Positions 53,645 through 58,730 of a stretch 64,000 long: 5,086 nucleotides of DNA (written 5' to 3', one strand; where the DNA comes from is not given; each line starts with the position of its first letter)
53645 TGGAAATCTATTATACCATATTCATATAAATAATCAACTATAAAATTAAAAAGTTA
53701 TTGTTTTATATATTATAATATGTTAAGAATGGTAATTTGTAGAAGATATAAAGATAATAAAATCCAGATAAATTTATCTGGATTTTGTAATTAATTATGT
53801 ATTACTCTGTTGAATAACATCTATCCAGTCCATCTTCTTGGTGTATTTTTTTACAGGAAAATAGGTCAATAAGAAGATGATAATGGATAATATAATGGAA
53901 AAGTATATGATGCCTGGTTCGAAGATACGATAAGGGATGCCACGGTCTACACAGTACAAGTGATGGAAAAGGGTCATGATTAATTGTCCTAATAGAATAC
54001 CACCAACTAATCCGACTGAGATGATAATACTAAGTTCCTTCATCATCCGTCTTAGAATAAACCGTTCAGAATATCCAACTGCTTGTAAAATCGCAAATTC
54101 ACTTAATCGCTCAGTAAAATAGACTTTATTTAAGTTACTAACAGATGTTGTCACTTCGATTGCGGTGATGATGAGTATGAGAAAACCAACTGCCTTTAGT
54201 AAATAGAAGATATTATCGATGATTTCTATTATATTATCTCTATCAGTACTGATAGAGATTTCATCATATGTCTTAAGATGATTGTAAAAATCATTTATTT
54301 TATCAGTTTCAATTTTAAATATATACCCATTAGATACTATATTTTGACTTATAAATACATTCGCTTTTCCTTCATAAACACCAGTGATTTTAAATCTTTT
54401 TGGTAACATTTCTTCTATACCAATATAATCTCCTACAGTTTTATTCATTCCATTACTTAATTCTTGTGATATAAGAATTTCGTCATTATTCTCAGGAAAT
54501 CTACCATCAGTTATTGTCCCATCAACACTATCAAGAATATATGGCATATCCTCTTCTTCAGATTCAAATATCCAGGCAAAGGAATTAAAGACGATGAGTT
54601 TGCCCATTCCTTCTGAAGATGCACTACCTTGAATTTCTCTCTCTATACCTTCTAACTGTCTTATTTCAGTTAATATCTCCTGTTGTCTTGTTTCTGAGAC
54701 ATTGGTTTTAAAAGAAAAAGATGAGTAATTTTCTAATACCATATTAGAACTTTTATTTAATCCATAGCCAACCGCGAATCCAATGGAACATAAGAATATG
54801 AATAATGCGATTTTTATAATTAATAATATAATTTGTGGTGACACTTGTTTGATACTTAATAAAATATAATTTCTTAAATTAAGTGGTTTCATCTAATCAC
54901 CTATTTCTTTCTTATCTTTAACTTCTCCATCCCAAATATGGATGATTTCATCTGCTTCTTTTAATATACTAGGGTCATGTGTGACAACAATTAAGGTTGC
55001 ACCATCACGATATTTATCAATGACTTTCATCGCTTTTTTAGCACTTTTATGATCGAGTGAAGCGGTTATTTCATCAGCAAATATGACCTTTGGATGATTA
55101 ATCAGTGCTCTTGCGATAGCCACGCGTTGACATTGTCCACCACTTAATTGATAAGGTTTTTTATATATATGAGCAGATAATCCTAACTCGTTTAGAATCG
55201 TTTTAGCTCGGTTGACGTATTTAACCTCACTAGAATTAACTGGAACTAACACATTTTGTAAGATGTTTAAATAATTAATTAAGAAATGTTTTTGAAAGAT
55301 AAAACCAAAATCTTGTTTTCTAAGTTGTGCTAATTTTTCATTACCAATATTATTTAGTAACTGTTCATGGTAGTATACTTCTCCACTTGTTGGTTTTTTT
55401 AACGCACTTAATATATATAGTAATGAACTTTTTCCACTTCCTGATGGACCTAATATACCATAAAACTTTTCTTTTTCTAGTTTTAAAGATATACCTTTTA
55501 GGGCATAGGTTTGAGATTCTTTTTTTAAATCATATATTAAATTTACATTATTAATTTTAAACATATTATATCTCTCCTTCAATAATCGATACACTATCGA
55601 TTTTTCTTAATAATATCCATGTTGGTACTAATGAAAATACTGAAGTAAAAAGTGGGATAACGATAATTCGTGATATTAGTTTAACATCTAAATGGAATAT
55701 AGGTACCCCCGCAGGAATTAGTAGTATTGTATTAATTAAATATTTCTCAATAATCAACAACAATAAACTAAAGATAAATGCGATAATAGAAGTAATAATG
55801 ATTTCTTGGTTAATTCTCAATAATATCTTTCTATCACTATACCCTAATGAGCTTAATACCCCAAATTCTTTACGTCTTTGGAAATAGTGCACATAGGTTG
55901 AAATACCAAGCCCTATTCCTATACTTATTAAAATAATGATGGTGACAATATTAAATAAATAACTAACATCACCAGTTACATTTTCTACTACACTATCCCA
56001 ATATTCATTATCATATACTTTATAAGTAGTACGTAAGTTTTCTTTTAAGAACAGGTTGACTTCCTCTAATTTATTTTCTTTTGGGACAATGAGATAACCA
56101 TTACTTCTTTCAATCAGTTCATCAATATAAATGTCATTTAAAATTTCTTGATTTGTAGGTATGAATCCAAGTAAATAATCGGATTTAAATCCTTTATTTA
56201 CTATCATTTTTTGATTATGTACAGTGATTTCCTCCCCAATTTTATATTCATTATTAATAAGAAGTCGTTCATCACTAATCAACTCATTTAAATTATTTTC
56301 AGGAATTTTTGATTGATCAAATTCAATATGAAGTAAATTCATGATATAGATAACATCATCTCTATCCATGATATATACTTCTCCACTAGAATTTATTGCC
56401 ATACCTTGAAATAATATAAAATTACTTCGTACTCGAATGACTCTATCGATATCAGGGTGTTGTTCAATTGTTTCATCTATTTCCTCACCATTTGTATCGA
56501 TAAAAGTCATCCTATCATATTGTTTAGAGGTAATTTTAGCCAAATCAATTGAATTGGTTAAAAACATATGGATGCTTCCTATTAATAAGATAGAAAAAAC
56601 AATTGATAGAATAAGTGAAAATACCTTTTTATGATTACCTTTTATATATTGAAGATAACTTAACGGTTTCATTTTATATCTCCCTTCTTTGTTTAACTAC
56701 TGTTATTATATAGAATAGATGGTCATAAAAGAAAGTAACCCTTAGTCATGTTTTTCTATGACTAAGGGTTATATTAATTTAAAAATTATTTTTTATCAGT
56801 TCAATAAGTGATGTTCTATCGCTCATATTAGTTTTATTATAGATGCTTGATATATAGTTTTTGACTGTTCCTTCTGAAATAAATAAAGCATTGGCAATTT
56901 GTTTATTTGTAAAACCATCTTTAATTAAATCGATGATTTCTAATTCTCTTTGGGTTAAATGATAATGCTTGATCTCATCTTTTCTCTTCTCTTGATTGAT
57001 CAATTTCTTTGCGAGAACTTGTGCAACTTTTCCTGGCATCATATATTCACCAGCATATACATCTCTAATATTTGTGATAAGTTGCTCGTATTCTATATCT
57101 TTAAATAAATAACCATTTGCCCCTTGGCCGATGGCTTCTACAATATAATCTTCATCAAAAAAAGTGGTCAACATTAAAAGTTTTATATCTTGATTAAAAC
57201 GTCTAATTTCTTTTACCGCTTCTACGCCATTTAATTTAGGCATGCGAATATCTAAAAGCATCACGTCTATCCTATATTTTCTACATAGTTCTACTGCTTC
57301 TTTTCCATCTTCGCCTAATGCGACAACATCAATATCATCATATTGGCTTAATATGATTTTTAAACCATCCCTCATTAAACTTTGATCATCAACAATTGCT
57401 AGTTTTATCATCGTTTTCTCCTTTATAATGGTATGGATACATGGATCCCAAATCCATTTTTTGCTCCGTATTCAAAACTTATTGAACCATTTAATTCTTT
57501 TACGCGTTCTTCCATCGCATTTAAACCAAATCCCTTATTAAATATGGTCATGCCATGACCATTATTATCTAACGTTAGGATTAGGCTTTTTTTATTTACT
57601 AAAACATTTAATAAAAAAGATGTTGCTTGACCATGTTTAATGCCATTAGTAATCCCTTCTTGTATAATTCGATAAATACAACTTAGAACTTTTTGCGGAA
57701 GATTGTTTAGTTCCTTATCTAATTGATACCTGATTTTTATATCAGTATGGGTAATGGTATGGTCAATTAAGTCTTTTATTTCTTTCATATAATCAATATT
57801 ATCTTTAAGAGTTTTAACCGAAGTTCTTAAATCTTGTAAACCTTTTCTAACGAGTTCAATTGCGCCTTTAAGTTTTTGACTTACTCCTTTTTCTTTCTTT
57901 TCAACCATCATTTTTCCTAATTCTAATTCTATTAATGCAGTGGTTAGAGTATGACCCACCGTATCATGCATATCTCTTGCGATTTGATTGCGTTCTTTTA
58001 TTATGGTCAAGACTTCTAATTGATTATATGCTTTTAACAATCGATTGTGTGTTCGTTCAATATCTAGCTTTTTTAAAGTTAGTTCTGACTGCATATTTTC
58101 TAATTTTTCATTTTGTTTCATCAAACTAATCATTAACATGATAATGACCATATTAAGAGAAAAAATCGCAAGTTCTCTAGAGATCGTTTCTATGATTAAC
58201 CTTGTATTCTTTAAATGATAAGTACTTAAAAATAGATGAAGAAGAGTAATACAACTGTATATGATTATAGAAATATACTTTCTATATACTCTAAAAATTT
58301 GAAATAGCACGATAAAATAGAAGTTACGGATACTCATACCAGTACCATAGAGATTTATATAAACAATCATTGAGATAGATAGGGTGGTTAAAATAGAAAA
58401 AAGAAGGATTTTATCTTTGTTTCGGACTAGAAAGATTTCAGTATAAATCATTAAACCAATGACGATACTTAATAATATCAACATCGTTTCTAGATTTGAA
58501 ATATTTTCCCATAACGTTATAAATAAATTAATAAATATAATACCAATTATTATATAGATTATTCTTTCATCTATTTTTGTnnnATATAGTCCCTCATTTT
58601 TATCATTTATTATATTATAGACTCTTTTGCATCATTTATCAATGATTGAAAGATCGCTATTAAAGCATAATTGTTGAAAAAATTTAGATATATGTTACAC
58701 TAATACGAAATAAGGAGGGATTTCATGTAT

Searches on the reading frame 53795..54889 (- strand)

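Call 37: search_protein_families(library=pfam, proteins=[window:53795-54889:-], max_evalue=0.001)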
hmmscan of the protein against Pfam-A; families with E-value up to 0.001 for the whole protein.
window:53795-54889:- (364 aa): 1 family
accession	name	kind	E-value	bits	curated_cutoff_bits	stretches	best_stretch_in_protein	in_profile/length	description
PF02687.27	FtsX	-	5e-11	43.1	25.5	1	237-348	2-114/120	FtsX-like permease C-terminal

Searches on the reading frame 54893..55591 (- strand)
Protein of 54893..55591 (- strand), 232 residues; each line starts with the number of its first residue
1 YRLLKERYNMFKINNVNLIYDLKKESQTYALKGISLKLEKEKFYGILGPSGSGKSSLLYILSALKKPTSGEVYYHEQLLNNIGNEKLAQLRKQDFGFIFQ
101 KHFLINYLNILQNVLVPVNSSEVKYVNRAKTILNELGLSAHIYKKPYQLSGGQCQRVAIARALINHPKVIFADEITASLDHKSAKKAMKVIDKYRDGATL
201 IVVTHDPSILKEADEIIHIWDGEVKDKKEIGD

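Call 37: search_protein_families(library=pfam, proteins=[window:54893-55591:-], max_evalue=0.001)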
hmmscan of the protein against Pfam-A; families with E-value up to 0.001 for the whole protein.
window:54893-55591:- (232 aa): 5 families
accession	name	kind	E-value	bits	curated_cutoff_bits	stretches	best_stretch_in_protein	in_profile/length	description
PF00005.33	ABC_tran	-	2.9e-31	109.3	25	1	31-177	1-137/137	ABC transporter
PF02463.25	SMC_N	-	1.4e-11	44.7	40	1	31-220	15-212/220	RecF/RecN/SMC N terminal domain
PF13304.12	AAA_21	-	4e-09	37.4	27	0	43-130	1-77/304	AAA domain, putative AbiEii toxin, Type IV TA system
PF20703.3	nSTAND1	-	0.00046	20.4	27.1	1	36-64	28-58/379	Novel STAND NTPase 1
PF20720.3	nSTAND3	-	0.00086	19.5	27.2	0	28-62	4-38/155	Novel STAND NTPase 3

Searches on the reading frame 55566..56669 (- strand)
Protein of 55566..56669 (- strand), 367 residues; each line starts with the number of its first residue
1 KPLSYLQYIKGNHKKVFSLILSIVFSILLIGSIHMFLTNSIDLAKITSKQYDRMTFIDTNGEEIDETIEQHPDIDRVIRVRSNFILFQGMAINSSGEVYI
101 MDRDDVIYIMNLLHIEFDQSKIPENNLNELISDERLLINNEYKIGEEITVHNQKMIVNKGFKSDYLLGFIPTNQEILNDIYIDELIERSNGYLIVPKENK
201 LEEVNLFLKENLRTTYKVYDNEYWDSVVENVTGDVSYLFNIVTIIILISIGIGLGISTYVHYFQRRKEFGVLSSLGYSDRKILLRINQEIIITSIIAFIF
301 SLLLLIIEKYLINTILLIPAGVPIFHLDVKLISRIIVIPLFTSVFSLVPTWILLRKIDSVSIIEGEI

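Call 37: search_protein_families(library=pfam, proteins=[window:55566-56669:-], max_evalue=0.001)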
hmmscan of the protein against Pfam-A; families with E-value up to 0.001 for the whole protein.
window:55566-56669:- (367 aa): 1 family
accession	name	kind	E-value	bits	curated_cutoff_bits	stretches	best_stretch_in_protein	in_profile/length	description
PF02687.27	FtsX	-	4.1e-12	46.7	25.5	1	241-355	2-117/120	FtsX-like permease C-terminal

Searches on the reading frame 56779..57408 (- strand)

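Call 37: search_protein_families(library=pfam, proteins=[window:56779-57408:-], max_evalue=0.001)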
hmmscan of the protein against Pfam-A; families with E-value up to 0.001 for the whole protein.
window:56779-57408:- (209 aa): 4 families
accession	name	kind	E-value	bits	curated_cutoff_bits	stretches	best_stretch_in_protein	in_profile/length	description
PF00072.30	Response_reg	-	4.7e-28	98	30.2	1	4-114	2-110/111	Response regulator receiver domain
PF00196.25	GerE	-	5.6e-17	61.6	23.5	1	151-203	3-55/57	Bacterial regulatory proteins, luxR family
PF13384.12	HTH_23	-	0.00022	21.4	24.6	1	153-186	5-38/50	Homeodomain-like domain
PF08281.18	Sigma70_r4_2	-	0.00077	19.5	25.7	0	151-187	11-48/54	Sigma-70, region 4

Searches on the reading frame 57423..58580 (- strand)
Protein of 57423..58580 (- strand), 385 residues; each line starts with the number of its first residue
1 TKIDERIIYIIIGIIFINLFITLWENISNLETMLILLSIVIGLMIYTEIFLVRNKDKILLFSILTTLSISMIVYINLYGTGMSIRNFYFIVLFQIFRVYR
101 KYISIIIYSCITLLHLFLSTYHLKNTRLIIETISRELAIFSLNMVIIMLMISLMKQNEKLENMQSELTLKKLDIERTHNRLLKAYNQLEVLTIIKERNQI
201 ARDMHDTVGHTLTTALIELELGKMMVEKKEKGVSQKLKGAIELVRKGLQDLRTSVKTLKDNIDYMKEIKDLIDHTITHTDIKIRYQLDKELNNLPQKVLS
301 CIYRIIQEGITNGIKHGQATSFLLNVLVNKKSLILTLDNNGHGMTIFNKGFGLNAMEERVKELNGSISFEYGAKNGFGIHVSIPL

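Call 37: search_protein_families(library=pfam, proteins=[window:57423-58580:-], max_evalue=0.001)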
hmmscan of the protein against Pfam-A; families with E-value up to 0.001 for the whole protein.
window:57423-58580:- (385 aa): 2 families
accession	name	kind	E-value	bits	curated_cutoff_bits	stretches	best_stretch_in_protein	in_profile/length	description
PF07730.19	HisKA_3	-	3.4e-16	60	24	1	196-260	1-65/68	Histidine kinase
PF02518.31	HATPase_c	-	3.4e-05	24.7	26.4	1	302-385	6-109/111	Histidine kinase-, DNA gyrase B-, and HSP90-like ATPase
